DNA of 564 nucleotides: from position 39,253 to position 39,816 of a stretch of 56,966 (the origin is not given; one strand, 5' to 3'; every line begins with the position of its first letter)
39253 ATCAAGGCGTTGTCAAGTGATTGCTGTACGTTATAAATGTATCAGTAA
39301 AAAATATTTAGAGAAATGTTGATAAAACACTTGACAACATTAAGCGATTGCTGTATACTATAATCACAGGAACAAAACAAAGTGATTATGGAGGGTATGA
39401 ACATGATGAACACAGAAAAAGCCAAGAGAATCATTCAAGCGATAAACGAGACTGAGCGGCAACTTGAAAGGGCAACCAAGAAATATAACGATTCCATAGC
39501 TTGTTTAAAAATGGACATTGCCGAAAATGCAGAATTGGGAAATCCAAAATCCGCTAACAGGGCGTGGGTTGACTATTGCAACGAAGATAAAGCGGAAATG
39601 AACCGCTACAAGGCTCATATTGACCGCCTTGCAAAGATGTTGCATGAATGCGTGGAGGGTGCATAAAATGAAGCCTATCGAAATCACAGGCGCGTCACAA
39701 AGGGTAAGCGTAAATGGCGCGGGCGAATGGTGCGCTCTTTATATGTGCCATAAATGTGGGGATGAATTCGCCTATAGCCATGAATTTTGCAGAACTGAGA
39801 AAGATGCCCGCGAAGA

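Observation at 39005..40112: Self-contained repressor/operator-controlled two-gene cassette inserted between head-tail adaptor and neck genes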

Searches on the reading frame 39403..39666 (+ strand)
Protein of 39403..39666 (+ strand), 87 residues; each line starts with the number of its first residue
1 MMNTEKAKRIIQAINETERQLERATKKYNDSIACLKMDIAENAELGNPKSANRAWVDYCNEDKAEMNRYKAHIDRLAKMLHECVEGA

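Call 3: search_protein_families(library=pfam, proteins=[window:39403-39666:+], max_evalue=0.1)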
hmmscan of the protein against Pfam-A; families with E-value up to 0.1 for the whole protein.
window:39403-39666:+ (87 aa): 4 families
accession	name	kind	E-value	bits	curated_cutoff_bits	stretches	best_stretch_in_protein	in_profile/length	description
PF25610.1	HR1_TOCA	-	0.00047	20.8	27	1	6-83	14-86/90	TOCA family HR1 domain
PF24729.2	Acb2_Tad1_hairpin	-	0.042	14.5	27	0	61-83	8-30/58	Acb2/Tad1, hairpin domain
PF07352.17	Phage_Mu_Gam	-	0.079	13.3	28.3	0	5-67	2-66/149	Bacteriophage Mu Gam like protein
PF23735.1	KIF9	-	0.088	13.4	31.9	0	4-80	31-106/140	Kinesin-like protein KIF9 domain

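Call 4: search_protein_families(library=phrogs, proteins=[window:39403-39666:+], max_evalue=0.1)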
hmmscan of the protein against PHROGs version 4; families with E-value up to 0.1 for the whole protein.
window:39403-39666:+ (87 aa): 4 families
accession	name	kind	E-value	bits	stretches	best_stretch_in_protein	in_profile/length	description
phrog_5389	-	integration and excision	0.0035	18.1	1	26-80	3-57/217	transposase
phrog_13254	-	unknown function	0.011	17.1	1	45-80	16-51/132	-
phrog_31398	-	unknown function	0.038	14.1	1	3-70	207-273/280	-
phrog_491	-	DNA, RNA and nucleotide metabolism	0.04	14.6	1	3-65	16-80/176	Mu Gam-like end protection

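Call 11: find_related_loci(query=window:39403-39666:+, collection=viral_contigs, flank=6000)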
Query window:39403-39666:+ (87 aa) in viral_contigs; peptide patterns used: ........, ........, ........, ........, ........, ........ (x = any residue, [..] = any of these).
7 stretches matched a pattern; 1 encode a relative of the query (tblastn E <= 1e-3); 1 distinct loci.
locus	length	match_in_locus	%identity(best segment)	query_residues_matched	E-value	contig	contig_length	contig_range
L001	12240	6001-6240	85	1-80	4e-44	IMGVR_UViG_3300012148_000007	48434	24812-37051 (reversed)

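Call 15: find_homologous_proteins(query=window:39403-39666:+)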
Query window:39403-39666:+ (87 aa): 9 proteins with E <= 0.001 among 9 candidates.
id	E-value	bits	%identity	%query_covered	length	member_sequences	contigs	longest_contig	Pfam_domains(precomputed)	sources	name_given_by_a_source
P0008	2.4e-49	182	99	100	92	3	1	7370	-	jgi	-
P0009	3.0e-37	144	85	92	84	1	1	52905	-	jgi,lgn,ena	-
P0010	1.6e-29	119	71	90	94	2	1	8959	-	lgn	-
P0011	7.1e-29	117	66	95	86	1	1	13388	-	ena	-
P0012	4.3e-28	115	66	98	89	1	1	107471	-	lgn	-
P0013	3.2e-27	112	65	94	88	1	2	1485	-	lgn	-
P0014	1.5e-23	100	65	94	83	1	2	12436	-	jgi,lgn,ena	-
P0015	1.1e-22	97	61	95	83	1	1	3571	-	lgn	-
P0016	2.1e-22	96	60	100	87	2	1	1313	-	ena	-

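Call 16: find_encoding_contigs(protein=P0008, flank=5000, max_places=3)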
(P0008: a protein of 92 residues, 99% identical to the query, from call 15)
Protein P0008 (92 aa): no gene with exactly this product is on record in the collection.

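Call 17: find_encoding_contigs(protein=P0012, flank=6000, max_places=3)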
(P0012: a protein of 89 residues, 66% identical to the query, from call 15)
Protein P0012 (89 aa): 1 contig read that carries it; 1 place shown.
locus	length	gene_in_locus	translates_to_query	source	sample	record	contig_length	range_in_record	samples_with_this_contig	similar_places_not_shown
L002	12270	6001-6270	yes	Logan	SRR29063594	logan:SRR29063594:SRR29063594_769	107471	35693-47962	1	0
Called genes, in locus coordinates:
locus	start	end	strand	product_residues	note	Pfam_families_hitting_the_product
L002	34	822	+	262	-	PF01844:HNH (weak)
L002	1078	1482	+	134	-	-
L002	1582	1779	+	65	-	-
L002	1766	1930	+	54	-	-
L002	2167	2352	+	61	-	-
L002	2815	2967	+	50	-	-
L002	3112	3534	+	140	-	PF24692:DUF7659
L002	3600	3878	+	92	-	-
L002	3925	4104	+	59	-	-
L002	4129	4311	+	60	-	-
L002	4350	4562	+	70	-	-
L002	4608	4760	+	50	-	-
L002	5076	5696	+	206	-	-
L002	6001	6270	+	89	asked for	-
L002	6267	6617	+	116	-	-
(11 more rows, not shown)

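Call 24: find_encoding_contigs(protein=P0011, flank=7000, max_places=2)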
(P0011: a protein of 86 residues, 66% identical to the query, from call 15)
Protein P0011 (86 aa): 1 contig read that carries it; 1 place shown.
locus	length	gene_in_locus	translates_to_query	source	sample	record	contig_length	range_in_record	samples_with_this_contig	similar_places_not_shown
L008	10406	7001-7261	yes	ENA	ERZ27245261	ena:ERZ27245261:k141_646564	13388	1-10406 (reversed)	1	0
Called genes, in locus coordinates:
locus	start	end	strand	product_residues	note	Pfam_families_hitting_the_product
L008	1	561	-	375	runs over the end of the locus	PF14659:Phage_int_SAM_3 (weak), PF22022:Phage_int_M (faint), PF00589:Phage_integrase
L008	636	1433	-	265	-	PF01381:HTH_3, PF12844:HTH_19, PF13560:HTH_31 (weak), PF00717:Peptidase_S24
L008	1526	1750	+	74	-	PF13443:HTH_26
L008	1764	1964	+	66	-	-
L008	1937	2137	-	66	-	-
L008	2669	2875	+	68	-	-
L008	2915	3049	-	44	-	-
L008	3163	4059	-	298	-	PF13588:HSDR_N_2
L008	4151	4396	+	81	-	-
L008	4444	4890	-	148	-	-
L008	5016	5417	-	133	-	-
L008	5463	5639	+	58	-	-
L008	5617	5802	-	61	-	-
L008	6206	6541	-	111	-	PF13443:HTH_26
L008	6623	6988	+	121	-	-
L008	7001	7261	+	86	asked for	-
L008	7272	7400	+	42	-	-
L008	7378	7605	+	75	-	PF12728:HTH_17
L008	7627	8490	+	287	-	-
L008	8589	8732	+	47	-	-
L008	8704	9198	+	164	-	PF07352:Phage_Mu_Gam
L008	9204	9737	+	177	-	PF04404:ERF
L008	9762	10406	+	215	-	?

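Call 25: find_encoding_contigs(protein=P0010, flank=6000, max_places=2)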
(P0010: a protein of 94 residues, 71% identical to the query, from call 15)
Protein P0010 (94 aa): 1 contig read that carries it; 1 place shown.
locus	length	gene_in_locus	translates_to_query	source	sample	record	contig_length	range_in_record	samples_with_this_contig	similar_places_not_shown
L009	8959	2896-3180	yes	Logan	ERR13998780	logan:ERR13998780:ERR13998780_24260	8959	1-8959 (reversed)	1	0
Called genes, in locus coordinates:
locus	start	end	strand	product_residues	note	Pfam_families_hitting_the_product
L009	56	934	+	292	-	-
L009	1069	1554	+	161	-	-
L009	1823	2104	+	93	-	-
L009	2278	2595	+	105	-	-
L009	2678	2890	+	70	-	-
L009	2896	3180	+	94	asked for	-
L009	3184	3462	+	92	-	PF18824:LPD11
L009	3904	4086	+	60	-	-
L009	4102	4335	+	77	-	-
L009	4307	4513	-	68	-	-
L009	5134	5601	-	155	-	PF01668:SmpB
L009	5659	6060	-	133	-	PF04138:GtrA_DPMS_TM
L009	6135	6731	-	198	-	PF21176:RecR_HhH, PF02132:RecR_ZnF (weak), PF01751:Toprim, PF13662:Toprim_4, PF21175:RecR_C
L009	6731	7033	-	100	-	PF02575:YbaB_DNA_bd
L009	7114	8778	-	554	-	PF05496:RuvB_N (faint), PF13177:DNA_pol3_delta2, PF13401:AAA_22 (weak), PF13604:AAA_30 (weak), PF00004:AAA, PF22608:DNAX_ATPase_lid, PF12169:DNA_pol3_gamma3 (weak)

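Call 38: search_protein_families(library=padloc, proteins=[window:39403-39666:+], max_evalue=0.01)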
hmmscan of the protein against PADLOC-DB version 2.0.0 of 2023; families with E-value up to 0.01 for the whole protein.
window:39403-39666:+ (87 aa): 1 family
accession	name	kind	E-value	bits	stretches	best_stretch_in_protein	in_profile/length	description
PDLC03093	Specificity_I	-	0.0098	13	0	38-82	128-172/374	Type I specificity subunit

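Call 40: predict_structure(alignment_id=A2)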
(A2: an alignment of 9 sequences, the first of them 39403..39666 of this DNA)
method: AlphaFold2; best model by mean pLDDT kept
length: 87 residues; sequences in the alignment: 9
mean_pLDDT: 94.2   pTM: 0.75
mean pLDDT of the five models: 94.2, 93.6, 93.3, 93.3, 93.2
residues with pLDDT >= 90: 79; 70-90: 5; 50-70: 3; < 50: 0
segments of 3 or more residues with pLDDT < 50: none
pLDDT, mean of each block of 10 residues (from residue 1): 86 97 97 96 95 95 97 97 82
secondary structure, 60 per line:
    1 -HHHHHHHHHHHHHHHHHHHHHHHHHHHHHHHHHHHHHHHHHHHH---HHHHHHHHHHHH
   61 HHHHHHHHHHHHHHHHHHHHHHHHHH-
elements in order: H2-45 H49-86

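Call 44: fold_search(model_id=the predicted structure, library=pdb)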
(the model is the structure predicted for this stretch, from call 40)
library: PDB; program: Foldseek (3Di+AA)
matches with E <= 10: 666; with E <= 0.001: 0
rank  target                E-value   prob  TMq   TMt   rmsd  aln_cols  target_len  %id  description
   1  5uh7_A                2.7e-01  0.91  0.57  0.42   4.1        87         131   20  Crystal structure of beta'MtbSI of Mycobacterium tuberculosis RNA polymerase (released 2017-04-12)
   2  5uh7_B                2.7e-01  0.91  0.58  0.42   4.1        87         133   20  Crystal structure of beta'MtbSI of Mycobacterium tuberculosis RNA polymerase (released 2017-04-12)
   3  8qbw                  3.5e-01  0.95  0.67  0.31   4.0        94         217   15  Cryo-EM structure of Vipp1-deltaH6_aa1-219 helical filament with lattice 3 (Vipp1-deltaH6_L3) (released 2024-09-11)
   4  6ccv_D                3.8e-01  0.82  0.52  0.06   4.0        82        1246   18  Crystal structure of a Mycobacterium smegmatis RNA polymerase transcription initiation complex with inhibitor Rifampic (released 2018-08-15)
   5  5nik_D                4.0e-01  1.00  0.86  0.24   1.8        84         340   11  Structure of the MacAB-TolC ABC-type tripartite multidrug efflux pump (released 2017-05-24)
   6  5j0k_B                4.0e-01  0.98  0.68  0.79   2.4        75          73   16  De novo design of protein homo-oligomers with modular hydrogen bond network-mediated specificity (released 2016-05-25)
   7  6naf                  4.0e-01  0.57  0.41  0.48   5.0        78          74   19  De novo designed homo-trimeric amantadine-binding protein (released 2019-12-18)
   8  5frg_MODEL_1_A        4.3e-01  0.99  0.77  0.65   2.8        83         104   17  The NMR Structure of the Cdc42-interacting region of TOCA1 (released 2016-05-04)
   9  6n9h                  4.3e-01  0.57  0.42  0.48   4.9        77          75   19  De novo designed homo-trimeric amantadine-binding protein (released 2019-12-18)
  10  6wa9_N                4.6e-01  0.97  0.73  0.74   2.7        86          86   10  Structure of the Chlamydia pneumoniae CdsV and CdsO protein complex (released 2020-09-30)
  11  8qbr                  4.6e-01  0.94  0.70  0.32   4.0        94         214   15  Cryo-EM structure of Vipp1 helical filament with lattice 1 (Vipp1_L1) (released 2024-09-18)
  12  6z6f_C                4.6e-01  0.94  0.72  0.14   3.0        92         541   18  HDAC-PC (released 2021-02-17)
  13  3mxz                  4.6e-01  0.51  0.41  0.35   6.0        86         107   14  Crystal Structure of tubulin folding cofactor A from Arabidopsis thaliana (released 2010-09-01)
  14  3hhm_B                4.9e-01  0.98  0.81  0.31   2.1        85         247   15  Crystal structure of p110alpha H1047R mutant in complex with niSH2 of p85alpha and the drug wortmannin (released 2009-09-29)
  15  8cwy_B                4.9e-01  0.98  0.70  0.81   2.3        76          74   16  Accurate computational design of genetically encoded 3D protein crystals (released 2023-11-01)
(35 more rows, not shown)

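Call 80: search_protein_families(library=pfam, proteins=[L008:6623-6988:+, L001:5404-5637:-], max_evalue=0.01)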
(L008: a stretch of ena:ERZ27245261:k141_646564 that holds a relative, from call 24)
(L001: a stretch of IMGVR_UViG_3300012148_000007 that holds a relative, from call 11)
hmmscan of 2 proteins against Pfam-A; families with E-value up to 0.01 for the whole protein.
L008:6623-6988:+ (121 aa): 0 families

L001:5404-5637:- (77 aa): 0 families
